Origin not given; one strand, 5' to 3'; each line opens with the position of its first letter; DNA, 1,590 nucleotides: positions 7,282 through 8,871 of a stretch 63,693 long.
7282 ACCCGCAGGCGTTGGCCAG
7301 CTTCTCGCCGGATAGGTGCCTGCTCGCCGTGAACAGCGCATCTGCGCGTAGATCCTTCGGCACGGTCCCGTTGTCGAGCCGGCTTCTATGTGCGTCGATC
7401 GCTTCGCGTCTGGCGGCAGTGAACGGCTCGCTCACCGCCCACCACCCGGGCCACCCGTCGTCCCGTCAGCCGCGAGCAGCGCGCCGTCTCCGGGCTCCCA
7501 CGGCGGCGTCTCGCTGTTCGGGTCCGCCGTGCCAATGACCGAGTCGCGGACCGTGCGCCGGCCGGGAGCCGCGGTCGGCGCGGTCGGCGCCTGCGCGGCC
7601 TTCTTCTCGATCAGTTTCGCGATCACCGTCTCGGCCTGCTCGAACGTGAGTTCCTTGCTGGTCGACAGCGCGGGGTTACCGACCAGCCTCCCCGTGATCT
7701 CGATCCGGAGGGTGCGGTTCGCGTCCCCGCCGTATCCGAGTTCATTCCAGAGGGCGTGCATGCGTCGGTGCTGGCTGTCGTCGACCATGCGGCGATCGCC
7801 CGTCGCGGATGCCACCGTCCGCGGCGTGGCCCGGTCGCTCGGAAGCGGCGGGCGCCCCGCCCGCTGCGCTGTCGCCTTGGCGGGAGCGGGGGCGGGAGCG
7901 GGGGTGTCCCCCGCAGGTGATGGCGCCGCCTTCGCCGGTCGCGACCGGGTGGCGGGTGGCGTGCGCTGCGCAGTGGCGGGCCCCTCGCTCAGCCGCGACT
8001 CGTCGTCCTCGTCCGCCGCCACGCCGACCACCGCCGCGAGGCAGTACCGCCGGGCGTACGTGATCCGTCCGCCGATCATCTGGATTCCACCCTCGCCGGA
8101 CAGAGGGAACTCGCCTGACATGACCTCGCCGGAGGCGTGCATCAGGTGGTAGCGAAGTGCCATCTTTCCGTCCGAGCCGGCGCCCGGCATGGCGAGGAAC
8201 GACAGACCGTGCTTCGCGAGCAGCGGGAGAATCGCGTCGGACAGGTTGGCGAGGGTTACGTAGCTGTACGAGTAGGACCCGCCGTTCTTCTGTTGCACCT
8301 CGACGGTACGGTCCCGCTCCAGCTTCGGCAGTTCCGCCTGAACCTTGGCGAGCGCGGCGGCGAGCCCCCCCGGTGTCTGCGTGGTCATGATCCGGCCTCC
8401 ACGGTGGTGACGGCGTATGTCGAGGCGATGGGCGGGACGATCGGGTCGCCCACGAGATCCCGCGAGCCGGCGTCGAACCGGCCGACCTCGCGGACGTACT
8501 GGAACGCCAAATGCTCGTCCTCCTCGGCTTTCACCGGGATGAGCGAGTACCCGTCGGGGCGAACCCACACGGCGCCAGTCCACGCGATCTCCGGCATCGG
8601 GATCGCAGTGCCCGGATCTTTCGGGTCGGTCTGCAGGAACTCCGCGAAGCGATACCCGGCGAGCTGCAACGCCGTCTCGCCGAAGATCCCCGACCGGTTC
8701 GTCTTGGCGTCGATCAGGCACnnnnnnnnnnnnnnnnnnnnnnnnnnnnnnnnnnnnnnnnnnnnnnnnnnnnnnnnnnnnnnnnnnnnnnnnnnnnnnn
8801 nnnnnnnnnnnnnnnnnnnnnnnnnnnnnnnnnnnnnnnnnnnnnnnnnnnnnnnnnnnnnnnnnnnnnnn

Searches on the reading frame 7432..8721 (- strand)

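Call 70: search_protein_families(library=pfam, proteins=[window:7432-8721:-], max_evalue=0.001)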
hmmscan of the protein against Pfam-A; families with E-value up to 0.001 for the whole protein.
window:7432-8721:- (429 aa): 1 family
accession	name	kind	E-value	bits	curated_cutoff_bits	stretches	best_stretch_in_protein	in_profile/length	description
PF04404.17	ERF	-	8e-14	52.3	25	1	121-250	2-133/153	ERF superfamily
